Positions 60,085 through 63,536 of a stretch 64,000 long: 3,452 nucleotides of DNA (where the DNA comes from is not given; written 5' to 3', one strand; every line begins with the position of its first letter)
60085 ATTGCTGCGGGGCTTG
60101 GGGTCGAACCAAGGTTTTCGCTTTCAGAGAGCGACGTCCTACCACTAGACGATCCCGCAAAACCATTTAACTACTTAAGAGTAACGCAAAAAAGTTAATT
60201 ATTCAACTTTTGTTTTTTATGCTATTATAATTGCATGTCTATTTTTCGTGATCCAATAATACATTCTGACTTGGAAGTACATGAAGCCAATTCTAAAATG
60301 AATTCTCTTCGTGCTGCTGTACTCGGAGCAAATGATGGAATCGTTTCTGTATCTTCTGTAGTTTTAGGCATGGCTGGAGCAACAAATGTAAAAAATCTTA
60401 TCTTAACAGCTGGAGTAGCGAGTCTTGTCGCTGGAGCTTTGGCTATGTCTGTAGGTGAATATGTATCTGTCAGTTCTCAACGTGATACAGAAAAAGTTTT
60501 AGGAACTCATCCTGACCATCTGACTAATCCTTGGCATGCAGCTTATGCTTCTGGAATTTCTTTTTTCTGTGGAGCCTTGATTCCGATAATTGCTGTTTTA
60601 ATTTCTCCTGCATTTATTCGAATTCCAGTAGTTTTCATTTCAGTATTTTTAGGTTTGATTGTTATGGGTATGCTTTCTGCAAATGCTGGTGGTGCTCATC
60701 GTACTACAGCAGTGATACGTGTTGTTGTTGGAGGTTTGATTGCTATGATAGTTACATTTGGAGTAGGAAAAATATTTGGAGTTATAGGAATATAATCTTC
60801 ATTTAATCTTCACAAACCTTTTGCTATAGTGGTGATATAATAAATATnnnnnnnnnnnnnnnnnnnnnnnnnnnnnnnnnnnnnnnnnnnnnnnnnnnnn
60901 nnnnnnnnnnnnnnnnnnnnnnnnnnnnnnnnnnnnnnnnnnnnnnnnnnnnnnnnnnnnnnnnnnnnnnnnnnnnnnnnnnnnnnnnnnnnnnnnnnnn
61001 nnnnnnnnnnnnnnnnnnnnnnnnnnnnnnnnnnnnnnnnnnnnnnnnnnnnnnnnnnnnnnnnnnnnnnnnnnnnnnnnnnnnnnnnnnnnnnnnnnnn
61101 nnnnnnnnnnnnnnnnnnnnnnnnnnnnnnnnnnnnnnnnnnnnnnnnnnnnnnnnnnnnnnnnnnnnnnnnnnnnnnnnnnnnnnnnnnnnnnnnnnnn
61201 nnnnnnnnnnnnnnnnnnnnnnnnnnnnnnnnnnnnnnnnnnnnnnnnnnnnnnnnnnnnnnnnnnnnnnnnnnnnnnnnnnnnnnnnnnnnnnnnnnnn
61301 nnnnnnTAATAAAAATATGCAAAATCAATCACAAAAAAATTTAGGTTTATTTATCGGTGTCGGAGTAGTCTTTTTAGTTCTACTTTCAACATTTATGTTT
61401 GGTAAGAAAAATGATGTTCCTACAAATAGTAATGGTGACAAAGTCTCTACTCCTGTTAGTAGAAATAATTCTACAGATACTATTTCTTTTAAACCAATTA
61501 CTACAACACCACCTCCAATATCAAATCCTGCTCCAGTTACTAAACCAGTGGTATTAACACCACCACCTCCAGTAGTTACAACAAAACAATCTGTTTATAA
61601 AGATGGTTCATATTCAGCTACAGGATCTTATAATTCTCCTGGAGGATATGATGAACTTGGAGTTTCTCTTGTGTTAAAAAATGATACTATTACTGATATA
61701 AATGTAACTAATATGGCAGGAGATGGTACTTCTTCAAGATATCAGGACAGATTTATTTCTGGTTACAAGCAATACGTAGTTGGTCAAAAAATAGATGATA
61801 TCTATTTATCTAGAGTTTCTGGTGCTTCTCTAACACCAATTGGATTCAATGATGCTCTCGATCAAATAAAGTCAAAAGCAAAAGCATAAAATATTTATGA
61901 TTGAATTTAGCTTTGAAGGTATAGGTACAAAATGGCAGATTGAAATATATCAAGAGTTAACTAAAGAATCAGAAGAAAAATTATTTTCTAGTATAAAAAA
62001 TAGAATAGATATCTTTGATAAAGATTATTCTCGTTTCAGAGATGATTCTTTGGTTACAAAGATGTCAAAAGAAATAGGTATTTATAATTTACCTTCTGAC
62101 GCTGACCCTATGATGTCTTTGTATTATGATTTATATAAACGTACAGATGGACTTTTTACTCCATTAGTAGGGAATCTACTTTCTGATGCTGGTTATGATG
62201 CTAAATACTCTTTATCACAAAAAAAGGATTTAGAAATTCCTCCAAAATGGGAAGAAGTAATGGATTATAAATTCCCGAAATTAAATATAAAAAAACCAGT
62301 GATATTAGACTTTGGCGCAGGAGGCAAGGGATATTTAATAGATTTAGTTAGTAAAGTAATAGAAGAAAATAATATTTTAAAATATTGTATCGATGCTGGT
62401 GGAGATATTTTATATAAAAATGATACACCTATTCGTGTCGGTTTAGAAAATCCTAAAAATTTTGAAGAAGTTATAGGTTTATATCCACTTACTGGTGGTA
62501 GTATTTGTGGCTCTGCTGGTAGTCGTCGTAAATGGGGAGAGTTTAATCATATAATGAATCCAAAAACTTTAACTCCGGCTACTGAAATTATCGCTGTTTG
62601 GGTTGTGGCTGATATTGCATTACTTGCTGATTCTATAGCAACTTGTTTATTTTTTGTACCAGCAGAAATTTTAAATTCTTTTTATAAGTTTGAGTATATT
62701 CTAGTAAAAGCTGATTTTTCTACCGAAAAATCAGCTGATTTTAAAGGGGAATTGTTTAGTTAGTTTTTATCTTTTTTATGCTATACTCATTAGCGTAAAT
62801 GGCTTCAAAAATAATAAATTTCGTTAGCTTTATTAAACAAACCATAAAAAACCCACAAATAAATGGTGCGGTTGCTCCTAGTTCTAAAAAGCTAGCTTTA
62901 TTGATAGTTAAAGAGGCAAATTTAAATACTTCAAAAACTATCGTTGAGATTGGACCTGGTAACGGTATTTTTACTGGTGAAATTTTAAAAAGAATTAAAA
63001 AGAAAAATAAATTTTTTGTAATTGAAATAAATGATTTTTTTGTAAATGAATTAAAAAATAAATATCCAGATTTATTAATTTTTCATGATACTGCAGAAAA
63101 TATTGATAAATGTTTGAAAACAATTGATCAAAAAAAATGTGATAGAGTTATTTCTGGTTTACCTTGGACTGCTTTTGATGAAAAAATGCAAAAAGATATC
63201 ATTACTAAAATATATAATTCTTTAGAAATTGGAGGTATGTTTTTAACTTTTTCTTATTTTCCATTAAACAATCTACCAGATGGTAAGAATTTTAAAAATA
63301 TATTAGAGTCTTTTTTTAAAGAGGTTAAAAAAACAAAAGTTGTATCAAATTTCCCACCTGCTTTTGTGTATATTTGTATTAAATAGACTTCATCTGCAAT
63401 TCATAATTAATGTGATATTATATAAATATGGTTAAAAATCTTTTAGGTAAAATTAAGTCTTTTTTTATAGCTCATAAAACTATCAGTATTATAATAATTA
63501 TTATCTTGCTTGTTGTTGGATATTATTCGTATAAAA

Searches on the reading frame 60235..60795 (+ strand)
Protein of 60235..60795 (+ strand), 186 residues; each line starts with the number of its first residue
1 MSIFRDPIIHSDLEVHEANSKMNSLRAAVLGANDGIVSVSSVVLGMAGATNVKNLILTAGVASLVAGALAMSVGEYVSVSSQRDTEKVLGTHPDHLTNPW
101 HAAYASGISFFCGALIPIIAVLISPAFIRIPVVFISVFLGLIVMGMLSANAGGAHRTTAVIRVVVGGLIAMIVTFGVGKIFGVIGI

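Call 43: search_protein_families(library=pfam, proteins=[window:60235-60795:+], max_evalue=0.001)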
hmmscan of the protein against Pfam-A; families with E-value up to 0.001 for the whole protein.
window:60235-60795:+ (186 aa): 1 family
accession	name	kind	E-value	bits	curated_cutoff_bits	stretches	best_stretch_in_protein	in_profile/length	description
PF01988.24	VIT1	-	1.6e-39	136.4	28.1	2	25-87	1-64/214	VIT family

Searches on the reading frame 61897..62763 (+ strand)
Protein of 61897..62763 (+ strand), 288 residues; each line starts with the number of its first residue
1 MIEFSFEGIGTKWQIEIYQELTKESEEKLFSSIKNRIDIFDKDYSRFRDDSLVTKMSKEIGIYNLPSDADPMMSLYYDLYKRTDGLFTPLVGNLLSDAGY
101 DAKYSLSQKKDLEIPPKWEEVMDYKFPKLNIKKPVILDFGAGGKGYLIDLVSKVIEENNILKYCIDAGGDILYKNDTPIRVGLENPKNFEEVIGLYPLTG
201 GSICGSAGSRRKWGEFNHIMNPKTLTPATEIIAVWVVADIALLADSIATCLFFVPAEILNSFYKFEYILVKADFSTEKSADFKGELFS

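Call 43: search_protein_families(library=pfam, proteins=[window:61897-62763:+], max_evalue=0.001)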
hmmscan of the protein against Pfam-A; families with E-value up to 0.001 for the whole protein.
window:61897-62763:+ (288 aa): 1 family
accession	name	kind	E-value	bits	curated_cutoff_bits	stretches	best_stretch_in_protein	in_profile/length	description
PF02424.20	ApbE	-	6.3e-37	128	25.6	1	10-258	2-250/266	ApbE family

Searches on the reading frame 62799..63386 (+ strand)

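Call 43: search_protein_families(library=pfam, proteins=[window:62799-63386:+], max_evalue=0.001)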
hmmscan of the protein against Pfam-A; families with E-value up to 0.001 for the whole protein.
window:62799-63386:+ (195 aa): 2 families
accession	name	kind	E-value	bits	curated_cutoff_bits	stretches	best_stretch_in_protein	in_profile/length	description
PF00398.26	RrnaAD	-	2.7e-09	36.9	24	1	30-88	16-71/263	Ribosomal RNA adenine dimethylase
PF13649.12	Methyltransf_25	-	0.00033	21.7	27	1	48-146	1-97/97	Methyltransferase domain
